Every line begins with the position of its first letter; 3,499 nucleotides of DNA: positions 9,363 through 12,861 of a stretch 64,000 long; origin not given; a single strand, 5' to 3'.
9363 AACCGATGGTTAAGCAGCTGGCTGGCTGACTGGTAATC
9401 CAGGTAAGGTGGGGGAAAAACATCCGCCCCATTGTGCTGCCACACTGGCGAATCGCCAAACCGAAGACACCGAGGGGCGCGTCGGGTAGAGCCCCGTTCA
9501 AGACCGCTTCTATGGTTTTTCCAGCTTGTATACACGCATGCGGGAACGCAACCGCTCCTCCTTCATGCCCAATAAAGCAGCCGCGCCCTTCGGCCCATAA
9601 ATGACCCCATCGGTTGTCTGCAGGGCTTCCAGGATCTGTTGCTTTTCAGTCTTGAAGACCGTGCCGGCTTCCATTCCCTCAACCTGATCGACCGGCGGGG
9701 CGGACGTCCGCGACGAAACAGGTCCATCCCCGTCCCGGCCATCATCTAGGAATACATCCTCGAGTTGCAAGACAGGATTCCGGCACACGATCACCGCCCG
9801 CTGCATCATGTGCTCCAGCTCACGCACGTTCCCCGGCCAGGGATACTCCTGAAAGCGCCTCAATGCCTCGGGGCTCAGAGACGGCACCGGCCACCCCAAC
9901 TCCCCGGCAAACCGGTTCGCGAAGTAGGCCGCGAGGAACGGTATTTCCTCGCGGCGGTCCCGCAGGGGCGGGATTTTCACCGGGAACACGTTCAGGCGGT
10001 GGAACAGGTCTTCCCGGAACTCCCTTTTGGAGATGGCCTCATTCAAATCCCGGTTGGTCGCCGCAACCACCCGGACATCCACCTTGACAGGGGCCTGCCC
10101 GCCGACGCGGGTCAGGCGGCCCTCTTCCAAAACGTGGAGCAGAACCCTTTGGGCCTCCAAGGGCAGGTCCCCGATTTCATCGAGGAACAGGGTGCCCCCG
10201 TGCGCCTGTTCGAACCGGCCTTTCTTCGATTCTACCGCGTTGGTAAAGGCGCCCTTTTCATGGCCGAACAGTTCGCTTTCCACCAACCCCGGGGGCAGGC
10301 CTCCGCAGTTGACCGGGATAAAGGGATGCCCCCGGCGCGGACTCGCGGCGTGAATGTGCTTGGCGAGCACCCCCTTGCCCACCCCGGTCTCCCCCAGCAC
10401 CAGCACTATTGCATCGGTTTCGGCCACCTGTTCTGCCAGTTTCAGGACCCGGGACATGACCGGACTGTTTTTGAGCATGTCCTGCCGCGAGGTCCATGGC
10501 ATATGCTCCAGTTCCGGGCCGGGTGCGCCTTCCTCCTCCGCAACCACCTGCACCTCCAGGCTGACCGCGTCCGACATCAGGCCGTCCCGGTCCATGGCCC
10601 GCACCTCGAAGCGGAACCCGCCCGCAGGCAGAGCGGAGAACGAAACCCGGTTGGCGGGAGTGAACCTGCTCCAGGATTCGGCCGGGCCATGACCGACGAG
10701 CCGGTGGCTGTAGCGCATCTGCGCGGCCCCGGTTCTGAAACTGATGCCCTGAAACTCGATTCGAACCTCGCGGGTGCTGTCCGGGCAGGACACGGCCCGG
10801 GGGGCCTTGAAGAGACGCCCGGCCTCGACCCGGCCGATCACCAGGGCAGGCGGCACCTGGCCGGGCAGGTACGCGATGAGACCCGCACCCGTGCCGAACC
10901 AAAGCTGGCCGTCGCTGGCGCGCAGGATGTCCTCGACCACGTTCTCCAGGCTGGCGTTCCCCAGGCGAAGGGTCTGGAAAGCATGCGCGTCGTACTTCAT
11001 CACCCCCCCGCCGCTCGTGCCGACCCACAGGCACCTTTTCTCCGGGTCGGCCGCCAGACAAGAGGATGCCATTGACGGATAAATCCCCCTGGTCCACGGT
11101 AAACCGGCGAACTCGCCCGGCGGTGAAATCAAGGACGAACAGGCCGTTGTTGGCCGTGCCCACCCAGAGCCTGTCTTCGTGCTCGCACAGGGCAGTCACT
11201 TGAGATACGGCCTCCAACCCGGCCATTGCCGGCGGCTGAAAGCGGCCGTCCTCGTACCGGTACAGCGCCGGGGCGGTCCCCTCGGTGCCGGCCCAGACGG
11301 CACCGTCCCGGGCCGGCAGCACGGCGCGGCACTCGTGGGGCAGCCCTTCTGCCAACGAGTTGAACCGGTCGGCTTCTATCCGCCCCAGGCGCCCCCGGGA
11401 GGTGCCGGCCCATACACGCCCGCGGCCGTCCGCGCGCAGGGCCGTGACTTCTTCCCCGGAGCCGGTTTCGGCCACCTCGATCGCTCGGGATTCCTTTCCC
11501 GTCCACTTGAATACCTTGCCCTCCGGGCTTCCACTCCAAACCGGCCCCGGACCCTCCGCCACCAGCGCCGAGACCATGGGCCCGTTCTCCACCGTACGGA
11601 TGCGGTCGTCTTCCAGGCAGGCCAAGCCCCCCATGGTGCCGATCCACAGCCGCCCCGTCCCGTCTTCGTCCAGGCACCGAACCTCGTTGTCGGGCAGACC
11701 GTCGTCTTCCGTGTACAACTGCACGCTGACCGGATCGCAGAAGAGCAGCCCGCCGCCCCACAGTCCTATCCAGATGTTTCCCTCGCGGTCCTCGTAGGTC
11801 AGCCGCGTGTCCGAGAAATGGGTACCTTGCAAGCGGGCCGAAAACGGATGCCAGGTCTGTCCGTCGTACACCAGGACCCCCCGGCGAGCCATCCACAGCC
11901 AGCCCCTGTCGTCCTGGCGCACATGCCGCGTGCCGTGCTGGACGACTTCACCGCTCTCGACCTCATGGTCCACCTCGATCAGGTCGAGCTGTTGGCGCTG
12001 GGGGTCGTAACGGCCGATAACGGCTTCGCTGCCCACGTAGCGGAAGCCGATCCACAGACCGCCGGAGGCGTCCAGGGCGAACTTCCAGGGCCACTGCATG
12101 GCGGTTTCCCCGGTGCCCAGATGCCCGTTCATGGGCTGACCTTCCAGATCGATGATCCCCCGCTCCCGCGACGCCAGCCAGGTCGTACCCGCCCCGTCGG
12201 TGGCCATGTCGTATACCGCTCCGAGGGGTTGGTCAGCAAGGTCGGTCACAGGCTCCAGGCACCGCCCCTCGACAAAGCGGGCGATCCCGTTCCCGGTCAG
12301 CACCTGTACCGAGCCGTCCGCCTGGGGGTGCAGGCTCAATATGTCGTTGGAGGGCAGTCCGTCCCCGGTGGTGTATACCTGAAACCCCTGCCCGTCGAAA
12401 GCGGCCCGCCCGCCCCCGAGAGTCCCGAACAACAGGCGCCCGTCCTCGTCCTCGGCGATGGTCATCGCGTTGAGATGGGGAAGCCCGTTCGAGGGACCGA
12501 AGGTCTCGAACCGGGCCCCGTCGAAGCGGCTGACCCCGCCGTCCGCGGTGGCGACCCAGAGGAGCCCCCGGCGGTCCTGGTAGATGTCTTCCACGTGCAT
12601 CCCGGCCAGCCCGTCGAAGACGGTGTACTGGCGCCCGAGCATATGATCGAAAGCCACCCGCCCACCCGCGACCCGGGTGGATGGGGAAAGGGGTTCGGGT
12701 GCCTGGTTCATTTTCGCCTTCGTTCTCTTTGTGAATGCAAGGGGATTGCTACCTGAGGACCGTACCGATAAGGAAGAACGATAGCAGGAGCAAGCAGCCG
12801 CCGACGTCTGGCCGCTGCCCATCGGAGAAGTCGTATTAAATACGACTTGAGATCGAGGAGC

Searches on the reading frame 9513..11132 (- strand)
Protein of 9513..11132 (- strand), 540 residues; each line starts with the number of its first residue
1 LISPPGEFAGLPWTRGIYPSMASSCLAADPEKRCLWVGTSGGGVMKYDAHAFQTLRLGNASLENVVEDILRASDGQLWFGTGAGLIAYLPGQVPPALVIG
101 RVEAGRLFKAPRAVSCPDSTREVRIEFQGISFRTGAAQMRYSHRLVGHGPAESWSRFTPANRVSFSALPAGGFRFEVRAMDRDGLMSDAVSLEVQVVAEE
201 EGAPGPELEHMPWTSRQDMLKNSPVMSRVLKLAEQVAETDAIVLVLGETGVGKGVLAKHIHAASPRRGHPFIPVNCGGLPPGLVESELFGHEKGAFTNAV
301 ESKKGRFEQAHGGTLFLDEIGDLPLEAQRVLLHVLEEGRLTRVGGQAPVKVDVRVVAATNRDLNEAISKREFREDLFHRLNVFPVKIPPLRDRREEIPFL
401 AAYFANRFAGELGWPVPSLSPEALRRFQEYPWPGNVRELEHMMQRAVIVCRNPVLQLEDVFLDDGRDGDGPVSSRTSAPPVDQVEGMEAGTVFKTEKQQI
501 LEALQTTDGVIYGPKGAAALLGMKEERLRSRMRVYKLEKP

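Call 19: search_protein_families(library=pfam, proteins=[window:9513-11132:-], max_evalue=0.01)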
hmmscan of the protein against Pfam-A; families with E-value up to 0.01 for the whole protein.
window:9513-11132:- (540 aa): 11 families
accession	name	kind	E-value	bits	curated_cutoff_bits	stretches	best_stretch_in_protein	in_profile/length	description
PF00158.32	Sigma54_activat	-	6.4e-68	228.1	20.2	1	220-385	2-167/168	Sigma-54 interaction domain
PF25601.1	AAA_lid_14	-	5.5e-22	77.8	27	1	391-460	1-70/87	AAA+ ATPase lid domain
PF14532.12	Sigma54_activ_2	-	4.1e-15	56.7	25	1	222-390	3-138/138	Sigma-54 interaction domain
PF07728.20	AAA_5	-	1.1e-07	32.4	22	1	243-361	2-123/139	AAA domain (dynein-related subfamily)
PF07494.17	Reg_prop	-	2.1e-06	27.7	20.4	0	64-82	5-23/24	Two component regulator propeller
PF07724.20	AAA_2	-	3e-05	24.6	27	1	243-370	6-134/166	AAA domain (Cdc48 subfamily)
PF01078.27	Mg_chelatase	-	4.8e-05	23.3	20.3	1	301-360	96-157/207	Magnesium chelatase, subunit ChlI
PF07495.19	Y_Y_Y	-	6.9e-05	23.1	26.6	1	140-196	9-64/65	Y_Y_Y domain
PF00004.35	AAA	-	0.00012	23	21.2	1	243-368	1-119/131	ATPase family associated with various cellular activities (AAA)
PF13191.12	AAA_16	-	0.00043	21.3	32.6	1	226-279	9-63/167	AAA ATPase domain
PF20720.3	nSTAND3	-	0.0056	16.8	27.2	1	227-267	4-44/155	Novel STAND NTPase 3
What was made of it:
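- On bEBP upstream activator sequence (enhancer): Reg_prop/Y_Y_Y/Sigma54_activat/AAA_lid protein at 9510-12711 (call 19).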

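Call 40: find_homologous_proteins(query=window:9513-11132:-, max_evalue=1e-60)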
Query window:9513-11132:- (540 aa): 7659 proteins with E <= 1e-60 among 8000 candidates; the best 120 are listed.
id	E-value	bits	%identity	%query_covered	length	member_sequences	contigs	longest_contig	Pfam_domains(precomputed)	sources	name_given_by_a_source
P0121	1.5e-252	857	76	96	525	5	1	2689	PF07495.20,PF07494.18,PF00158.33,PF25601.2,PF14532.13,PF07728.21,PF01078.28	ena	-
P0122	1.2e-200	686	61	95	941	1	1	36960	PF07495.20,PF07494.18,PF00158.33,PF07724.21,PF25601.2,PF14532.13,PF07728.21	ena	-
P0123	1.1e-197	676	61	96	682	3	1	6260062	PF07495.20,PF07494.18,PF00158.33,PF07724.21,PF25601.2,PF14532.13,PF07728.21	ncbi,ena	-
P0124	3.0e-197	675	60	95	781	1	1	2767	PF07495.20,PF07494.18,PF00158.33,PF07724.21,PF25601.2,PF14532.13,PF07728.21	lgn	-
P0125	3.5e-194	665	59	96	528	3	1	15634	PF07495.20,PF07494.18,PF00158.33,PF07724.21,PF25601.2,PF02954.26,PF14532.13,PF07728.21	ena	-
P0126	3.9e-193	661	58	96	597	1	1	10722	PF07495.20,PF07494.18,PF00158.33,PF25601.2,PF14532.13,PF07728.21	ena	-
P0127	7.3e-193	660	59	96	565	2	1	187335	PF07495.20,PF07494.18,PF00158.33,PF07724.21,PF25601.2,PF14532.13,PF07728.21,PF01078.28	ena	-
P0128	3.6e-189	648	60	93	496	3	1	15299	PF07495.20,PF00158.33,PF07724.21,PF25601.2,PF14532.13,PF07728.21,PF01078.28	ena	-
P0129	1.6e-187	643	59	96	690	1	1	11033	PF07494.18,PF00158.33,PF07724.21,PF25601.2,PF02954.26,PF14532.13,PF07728.21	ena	-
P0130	3.0e-185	635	58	95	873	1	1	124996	PF07494.18,PF00158.33,PF07724.21,PF25601.2,PF02954.26,PF14532.13,PF07728.21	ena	-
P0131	6.7e-182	624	57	95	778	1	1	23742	PF07494.18,PF00158.33,PF25601.2,PF02954.26,PF14532.13,PF07728.21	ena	-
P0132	8.4e-182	624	57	95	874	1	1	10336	PF07495.20,PF07494.18,PF00158.33,PF07724.21,PF25601.2,PF02954.26,PF20067.6,PF14532.13,PF07728.21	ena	-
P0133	3.7e-181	622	58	95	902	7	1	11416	PF07494.18,PF00158.33,PF07724.21,PF25601.2,PF14532.13,PF07728.21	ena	-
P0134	1.1e-179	617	58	95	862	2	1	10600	PF07494.18,PF00158.33,PF25601.2,PF14532.13,PF07728.21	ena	-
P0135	2.4e-177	609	56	94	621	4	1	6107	PF07495.20,PF23748.2,PF07494.18,PF00158.33,PF25601.2,PF02954.26,PF14532.13,PF07728.21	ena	-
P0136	2.7e-176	606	59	92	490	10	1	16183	PF07495.20,PF00158.33,PF07724.21,PF25601.2,PF02954.26,PF14532.13,PF07728.21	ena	-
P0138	1.1e-175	604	56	96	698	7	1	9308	PF07495.20,PF07494.18,PF00158.33,PF25601.2,PF02954.26,PF14532.13,PF07728.21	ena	-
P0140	6.1e-173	595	55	95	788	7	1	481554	PF23748.2,PF07494.18,PF00158.33,PF25601.2,PF02954.26,PF20067.6,PF14532.13,PF07728.21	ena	-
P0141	1.5e-172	593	56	96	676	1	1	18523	PF07495.20,PF23748.2,PF07494.18,PF00158.33,PF25601.2,PF02954.26,PF14532.13,PF07728.21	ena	-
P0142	1.6e-172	593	55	96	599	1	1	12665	PF07495.20,PF07494.18,PF00158.33,PF25601.2,PF02954.26,PF14532.13,PF07728.21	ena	-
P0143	8.1e-172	591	57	93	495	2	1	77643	PF07495.20,PF00158.33,PF07724.21,PF25601.2,PF02954.26,PF00004.36,PF14532.13,PF07728.21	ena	-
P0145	1.9e-169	583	57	93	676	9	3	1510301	PF07494.18,PF00158.33,PF07724.21,PF25601.2,PF02954.26,PF14532.13,PF07728.21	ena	-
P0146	2.3e-169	583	58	88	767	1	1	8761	PF07494.18,PF00158.33,PF07724.21,PF25601.2,PF02954.26,PF14532.13,PF07728.21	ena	-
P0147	1.7e-168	580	54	96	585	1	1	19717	PF07495.20,PF07494.18,PF00158.33,PF25601.2,PF02954.26,PF14532.13,PF07728.21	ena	-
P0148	2.6e-166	573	56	95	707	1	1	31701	PF07495.20,PF23748.2,PF07494.18,PF00158.33,PF25601.2,PF02954.26,PF20067.6,PF14532.13,PF07728.21,PF08450.19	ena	-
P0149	2.5e-164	566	54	95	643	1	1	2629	PF07495.20,PF07494.18,PF00158.33,PF25601.2,PF02954.26,PF14532.13,PF07728.21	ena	-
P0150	1.0e-163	564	53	96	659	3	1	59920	PF07494.18,PF00158.33,PF07724.21,PF25601.2,PF02954.26,PF14532.13,PF07728.21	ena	-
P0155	7.1e-160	551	54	96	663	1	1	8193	PF07495.20,PF07494.18,PF00158.33,PF25601.2,PF02954.26,PF14532.13,PF07728.21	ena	-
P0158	8.1e-158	545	52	96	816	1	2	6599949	PF07495.20,PF23748.2,PF07494.18,PF00158.33,PF07724.21,PF25601.2,PF02954.26,PF14532.13,PF07728.21,PF01078.28,PF08450.19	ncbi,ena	-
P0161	1.2e-155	538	52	96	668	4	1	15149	PF07495.20,PF07494.18,PF00158.33,PF25601.2,PF02954.26,PF14532.13,PF07728.21,PF08450.19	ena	-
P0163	1.6e-153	531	96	44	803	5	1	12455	PF07494.18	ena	-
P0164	7.4e-151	522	50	94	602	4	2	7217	PF07495.20,PF23748.2,PF07494.18,PF00158.33,PF25601.2,PF02954.26,PF14532.13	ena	-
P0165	1.0e-147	511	57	81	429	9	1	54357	PF07495.20,PF00158.33,PF07724.21,PF25601.2,PF02954.26,PF14532.13,PF07728.21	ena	-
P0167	5.0e-146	506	58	81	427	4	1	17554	PF07495.20,PF00158.33,PF25601.2,PF02954.26,PF14532.13,PF07728.21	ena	-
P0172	6.5e-144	499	54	84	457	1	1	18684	PF07495.20,PF00158.33,PF25601.2,PF02954.26,PF14532.13,PF07728.21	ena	-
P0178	8.0e-132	459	53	81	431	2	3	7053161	PF07495.20,PF00158.33,PF25601.2,PF02954.26,PF14532.13,PF07728.21,PF01078.28,PF13191.13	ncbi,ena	-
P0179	1.1e-130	455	45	94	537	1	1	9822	PF07495.20,PF07494.18,PF00158.33,PF25601.2,PF02954.26,PF14532.13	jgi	jgi:DNA-binding NtrC family response regulator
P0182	5.6e-127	443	55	74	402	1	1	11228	PF07495.20,PF00158.33,PF07724.21,PF25601.2,PF02954.26,PF00004.36,PF14532.13,PF07728.21,PF13191.13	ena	-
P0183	2.3e-125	438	44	96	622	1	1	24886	PF07495.20,PF07494.18,PF00158.33,PF25601.2,PF02954.26,PF14532.13,PF07728.21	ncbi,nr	ncbi:MAG: sigma 54-interacting transcriptional regulator [Candidatus Latescibacteria bacterium]|nr:s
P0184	6.7e-123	429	54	74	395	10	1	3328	PF07495.20,PF00158.33,PF07724.21,PF25601.2,PF02954.26,PF00004.36,PF14532.13,PF07728.21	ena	-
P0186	1.7e-121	425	53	74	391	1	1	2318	PF07495.20,PF00158.33,PF25601.2,PF02954.26,PF14532.13,PF07728.21,PF01078.28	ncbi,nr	ncbi:MAG: sigma 54-interacting transcriptional regulator [Gemmatimonadetes bacterium]|nr:sigma 54-in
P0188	2.7e-120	421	56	70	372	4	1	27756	PF00158.33,PF25601.2,PF02954.26,PF14532.13,PF07728.21,PF01078.28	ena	-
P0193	1.7e-117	412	56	70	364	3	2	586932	PF00158.33,PF25601.2,PF02954.26,PF14532.13,PF07728.21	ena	-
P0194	8.3e-117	409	61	60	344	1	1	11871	PF00158.33,PF25601.2,PF02954.26,PF00004.36,PF14532.13,PF07728.21,PF01078.28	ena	-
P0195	3.8e-116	407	52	74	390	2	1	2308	PF00158.33,PF25601.2,PF02954.26,PF00004.36,PF14532.13,PF07728.21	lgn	-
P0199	2.0e-113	398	59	58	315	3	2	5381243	PF00158.33,PF07724.21,PF25601.2,PF02954.26,PF14532.13,PF07728.21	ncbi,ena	-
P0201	9.1e-113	396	58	61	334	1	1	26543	PF00158.33,PF25601.2,PF02954.26,PF00004.36,PF14532.13,PF07728.21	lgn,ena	-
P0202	1.7e-112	395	55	67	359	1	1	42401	PF00158.33,PF07724.21,PF25601.2,PF02954.26,PF00004.36,PF14532.13,PF07728.21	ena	-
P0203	3.4e-111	391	43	94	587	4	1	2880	PF07495.20,PF07494.18,PF00158.33,PF25601.2,PF02954.26,PF14532.13,PF07728.21,PF01078.28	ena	-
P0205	5.1e-110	387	58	60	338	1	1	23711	PF00158.33,PF07724.21,PF25601.2,PF02954.26,PF14532.13,PF07728.21,PF01078.28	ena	-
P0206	3.8e-109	384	43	97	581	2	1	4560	PF07495.20,PF07494.18,PF00158.33,PF25601.2,PF02954.26,PF14532.13,PF07728.21,PF01078.28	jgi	jgi:DNA-binding NtrC family response regulator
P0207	6.1e-109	383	55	65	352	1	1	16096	PF00158.33,PF07724.21,PF25601.2,PF02954.26,PF14532.13,PF07728.21,PF01078.28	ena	-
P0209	5.8e-108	380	56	60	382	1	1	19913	PF00158.33,PF07724.21,PF25601.2,PF02954.26,PF14532.13,PF07728.21,PF13191.13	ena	-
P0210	9.1e-108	380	43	96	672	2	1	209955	PF07495.20,PF07494.18,PF00158.33,PF25601.2,PF02954.26,PF14532.13,PF07728.21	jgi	-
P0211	1.0e-107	379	58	60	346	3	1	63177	PF00158.33,PF25601.2,PF02954.26,PF14532.13,PF07728.21,PF01078.28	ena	-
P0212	2.5e-107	378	55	64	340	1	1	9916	PF00158.33,PF07724.21,PF25601.2,PF02954.26,PF14532.13,PF07728.21,PF01078.28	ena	-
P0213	2.6e-107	378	53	67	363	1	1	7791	PF00158.33,PF07724.21,PF25601.2,PF02954.26,PF14532.13,PF07728.21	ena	-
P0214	2.8e-107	378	58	60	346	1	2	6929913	PF00158.33,PF25601.2,PF02954.26,PF14532.13,PF07728.21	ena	-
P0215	6.1e-107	377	58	59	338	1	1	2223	PF00158.33,PF25601.2,PF02954.26,PF14532.13,PF07728.21,PF01078.28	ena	-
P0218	7.2e-106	373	56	60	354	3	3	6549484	PF00158.33,PF07724.21,PF25601.2,PF02954.26,PF14532.13,PF07728.21,PF01078.28,PF13191.13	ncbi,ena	-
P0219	7.6e-106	373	58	58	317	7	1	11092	PF00158.33,PF07724.21,PF25601.2,PF02954.26,PF14532.13,PF07728.21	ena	-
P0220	8.2e-106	373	57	60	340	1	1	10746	PF00158.33,PF07724.21,PF25601.2,PF02954.26,PF00004.36,PF14532.13,PF07728.21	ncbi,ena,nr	ncbi:MAG: sigma 54-interacting transcriptional regulator [Gemmatimonadota bacterium]|nr:sigma 54-int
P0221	9.8e-106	373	57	60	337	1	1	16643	PF00158.33,PF07724.21,PF25601.2,PF02954.26,PF00004.36,PF14532.13,PF07728.21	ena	-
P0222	1.9e-105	372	56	60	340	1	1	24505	PF00158.33,PF07724.21,PF25601.2,PF02954.26,PF14532.13,PF07728.21,PF01078.28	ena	-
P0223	1.9e-105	372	56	60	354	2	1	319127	PF00158.33,PF07724.21,PF25601.2,PF02954.26,PF14532.13,PF07728.21,PF01078.28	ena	-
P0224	2.1e-105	372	49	74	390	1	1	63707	PF07495.20,PF00158.33,PF25601.2,PF02954.26,PF00493.30,PF00004.36,PF14532.13,PF07728.21,PF01078.28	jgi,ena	-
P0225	5.0e-105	370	57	59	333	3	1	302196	PF00158.33,PF07724.21,PF25601.2,PF02954.26,PF14532.13,PF07728.21,PF01078.28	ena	-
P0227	1.1e-104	369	56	60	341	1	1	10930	PF00158.33,PF07724.21,PF25601.2,PF02954.26,PF00004.36,PF14532.13,PF07728.21,PF01078.28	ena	-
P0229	1.9e-104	369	57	60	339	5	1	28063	PF00158.33,PF25601.2,PF02954.26,PF14532.13,PF07728.21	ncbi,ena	-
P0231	5.1e-104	367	56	60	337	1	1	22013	PF00158.33,PF07724.21,PF25601.2,PF02954.26,PF14532.13,PF07728.21,PF01078.28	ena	-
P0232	9.4e-104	366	56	60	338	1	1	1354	PF00158.33,PF25601.2,PF02954.26,PF00004.36,PF14532.13,PF07728.21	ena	-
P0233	6.0e-103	364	55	65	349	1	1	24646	PF00158.33,PF07724.21,PF25601.2,PF02954.26,PF00004.36,PF14532.13,PF07728.21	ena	-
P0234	1.5e-102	362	56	60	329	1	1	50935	PF00158.33,PF25601.2,PF02954.26,PF14532.13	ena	-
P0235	7.7e-102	360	55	60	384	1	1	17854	PF00158.33,PF25601.2,PF02954.26,PF14532.13,PF07728.21,PF13191.13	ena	-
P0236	8.9e-102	360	55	60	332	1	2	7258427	PF00158.33,PF25601.2,PF02954.26,PF14532.13,PF07728.21,PF01078.28,PF13191.13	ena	-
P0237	1.1e-101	359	54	60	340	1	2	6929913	PF00158.33,PF07724.21,PF25601.2,PF02954.26,PF14532.13,PF07728.21,PF01078.28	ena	-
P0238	1.4e-101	359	56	60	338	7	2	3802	PF00158.33,PF25601.2,PF02954.26,PF14532.13,PF07728.21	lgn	-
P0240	2.5e-101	358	39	97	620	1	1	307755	PF07495.20,PF07494.18,PF00158.33,PF07724.21,PF25601.2,PF02954.26,PF00004.36,PF14532.13,PF07728.21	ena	-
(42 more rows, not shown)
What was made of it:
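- On Sigma-54-dependent promoter: At least two Sigma54_activat proteins are encoded in the same 7.05-Mb contig (calls 19, 40: P0178).
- On bEBP upstream activator sequence (enhancer): The C-terminal Fis-type helix-turn-helix was judged by eye, and PF02954 (which I take to be that domain) is listed for many homologues (call 40).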

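Call 41: find_encoding_contigs(protein=P0163, flank=10000, max_places=4)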
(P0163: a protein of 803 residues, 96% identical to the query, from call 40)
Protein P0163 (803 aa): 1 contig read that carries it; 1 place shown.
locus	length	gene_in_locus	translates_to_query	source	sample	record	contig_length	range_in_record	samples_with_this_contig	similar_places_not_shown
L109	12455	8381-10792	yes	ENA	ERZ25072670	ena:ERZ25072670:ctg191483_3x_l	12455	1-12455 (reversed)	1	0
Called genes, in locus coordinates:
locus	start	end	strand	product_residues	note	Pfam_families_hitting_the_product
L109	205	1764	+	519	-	PF12728:HTH_17, PF01555:N6_N4_Mtase (weak)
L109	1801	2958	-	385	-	PF00465:Fe-ADH, PF13685:Fe-ADH_2, PF25137:ADH_Fe_C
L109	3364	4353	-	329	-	-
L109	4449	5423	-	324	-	-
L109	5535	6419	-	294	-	PF00930:DPPIV_N (faint), PF23381:Beta-prop_IFT122_1st (faint), PF25174:Beta-prop_THOC3 (weak), PF26550:Tricorn_2nd, PF26549:Tricorn_N, PF07676:PD40, PF26549:Tricorn_N, PF07676:PD40 (weak), +2 more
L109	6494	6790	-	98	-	-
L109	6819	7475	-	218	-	-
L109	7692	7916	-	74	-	-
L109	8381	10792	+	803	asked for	PF07494:Reg_prop (faint)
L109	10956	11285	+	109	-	PF00158:Sigma54_activat (weak), PF25601:AAA_lid_14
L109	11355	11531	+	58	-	-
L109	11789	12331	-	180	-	PF26549:Tricorn_N (faint), PF26550:Tricorn_2nd (faint), PF07676:PD40 (faint)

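Call 55: search_protein_families(library=ncbifam, proteins=[window:9513-11132:-], max_evalue=0.001)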
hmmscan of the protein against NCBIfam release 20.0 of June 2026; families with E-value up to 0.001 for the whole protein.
window:9513-11132:- (540 aa): 28 families (the best 25 are shown)
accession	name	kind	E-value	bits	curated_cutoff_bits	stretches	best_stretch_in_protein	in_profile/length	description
TIGR01817.1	nifA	equivalog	4.4e-97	326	528.85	1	206-468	185-446/534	nif-specific transcriptional activator NifA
NF003451.0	PRK05022.1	equivalog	1.8e-95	320.6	476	1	210-455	184-428/512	nitric oxide reductase transcriptional regulator NorR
NF050807.1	TransRegFlbDCaul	equivalog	3.2e-92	309.7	750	1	216-536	117-439/454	sigma-54-dependent transcriptional regulator FlbD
NF011958.0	PRK15429.1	equivalog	1.1e-91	308.5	830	1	219-539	381-688/692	formate hydrogenlyase transcriptional activator FlhA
TIGR01818.1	ntrC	equivalog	1.4e-90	304.3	558.6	1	186-460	103-377/463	nitrogen regulation protein NR(I)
NF038308.1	RNA_repair_RtcR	equivalog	3.8e-88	296.6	650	1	221-531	184-512/530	RNA repair transcriptional activator RtcR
NF041552.1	TF_PrdR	equivalog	3.2e-86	289.9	795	1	215-535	265-576/577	sigma-54 dependent transcriptional regulator PrdR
TIGR02915.1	PEP_resp_reg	equivalog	6.9e-85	285.5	502.6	1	214-469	136-391/445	PEP-CTERM-box response regulator transcription factor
NF008469.0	PRK11361.1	equivalog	8.9e-84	281.8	714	1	167-510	94-432/461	acetoacetate metabolism transcriptional regulator AtoC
NF049963.1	RespRegFlgRCampy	domain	1.7e-79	267.7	750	1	215-464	132-381/429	fla regulon two-component system response regulator FlgR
TIGR02974.1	phageshock_pspF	equivalog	4.2e-78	262.9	443.55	1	221-465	3-248/336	phage shock protein operon transcriptional activator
NF041906.1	V4R_TF_MobR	exception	3.1e-77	260.3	999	1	222-532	237-541/544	phenol degradation transcriptional regulator MobR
NF008176.1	PRK10923.1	equivalog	1.1e-76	258.4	620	1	213-447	134-368/469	nitrogen regulation protein NR(I)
NF011695.0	PRK15115.1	equivalog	1.2e-75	255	763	1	170-456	99-374/445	two-component system response regulator GlrR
NF051870.1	NAssimRespRegNtrX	equivalog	3.6e-74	250.3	600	1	215-451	137-369/452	nitrogen assimilation response regulator NtrX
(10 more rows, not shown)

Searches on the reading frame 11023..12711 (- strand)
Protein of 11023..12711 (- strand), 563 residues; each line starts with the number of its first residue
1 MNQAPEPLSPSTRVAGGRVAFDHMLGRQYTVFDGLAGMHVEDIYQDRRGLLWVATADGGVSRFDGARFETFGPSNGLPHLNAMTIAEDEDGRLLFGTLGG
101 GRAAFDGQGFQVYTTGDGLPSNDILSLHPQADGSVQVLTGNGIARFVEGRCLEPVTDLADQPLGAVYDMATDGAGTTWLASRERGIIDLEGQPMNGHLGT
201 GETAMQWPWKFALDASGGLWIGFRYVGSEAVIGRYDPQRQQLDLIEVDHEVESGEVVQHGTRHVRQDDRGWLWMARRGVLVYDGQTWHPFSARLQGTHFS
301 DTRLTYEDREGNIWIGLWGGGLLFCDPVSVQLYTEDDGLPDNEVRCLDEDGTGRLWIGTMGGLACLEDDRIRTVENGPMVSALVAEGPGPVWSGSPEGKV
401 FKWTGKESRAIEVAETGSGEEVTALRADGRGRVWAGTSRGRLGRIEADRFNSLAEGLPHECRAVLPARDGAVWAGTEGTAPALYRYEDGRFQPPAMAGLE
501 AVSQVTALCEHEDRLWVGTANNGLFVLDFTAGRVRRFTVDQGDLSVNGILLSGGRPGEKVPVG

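Call 19: search_protein_families(library=pfam, proteins=[window:11023-12711:-], max_evalue=0.01)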
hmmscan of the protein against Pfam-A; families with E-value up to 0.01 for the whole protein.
seq(563 aa): 4 families
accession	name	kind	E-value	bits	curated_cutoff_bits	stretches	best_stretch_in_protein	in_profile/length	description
PF07494.17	Reg_prop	-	1.8e-32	107.6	20.4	2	338-360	1-23/24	Two component regulator propeller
PF23754.1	Beta-prop_IP5PC_F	-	0.001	18.4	27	0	380-448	291-356/392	IP5P C-F beta-propeller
PF23748.1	Beta-prop_LRRK2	-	0.005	16.3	26.9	0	502-531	273-303/359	LRRK2 beta propeller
PF15533.11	Ntox33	-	0.0052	17.7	28.4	0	306-320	39-53/65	Bacterial toxin 33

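Call 33: find_related_loci(query=window:11050-12711:-, collection=metagenome_contigs, flank=10000)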
Query seq(554 aa) (554 aa) in metagenome_contigs; peptide patterns used: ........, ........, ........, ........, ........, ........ (x = any residue, [..] = any of these).
79 stretches matched a pattern; 3 encode a relative of the query (tblastn E <= 1e-3); 3 distinct loci.
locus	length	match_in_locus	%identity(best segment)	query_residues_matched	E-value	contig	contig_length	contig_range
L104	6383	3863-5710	58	19-550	0e+0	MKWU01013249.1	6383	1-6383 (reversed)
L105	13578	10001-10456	69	9-402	4e-45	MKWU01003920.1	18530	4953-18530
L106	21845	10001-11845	26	11-547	1e-15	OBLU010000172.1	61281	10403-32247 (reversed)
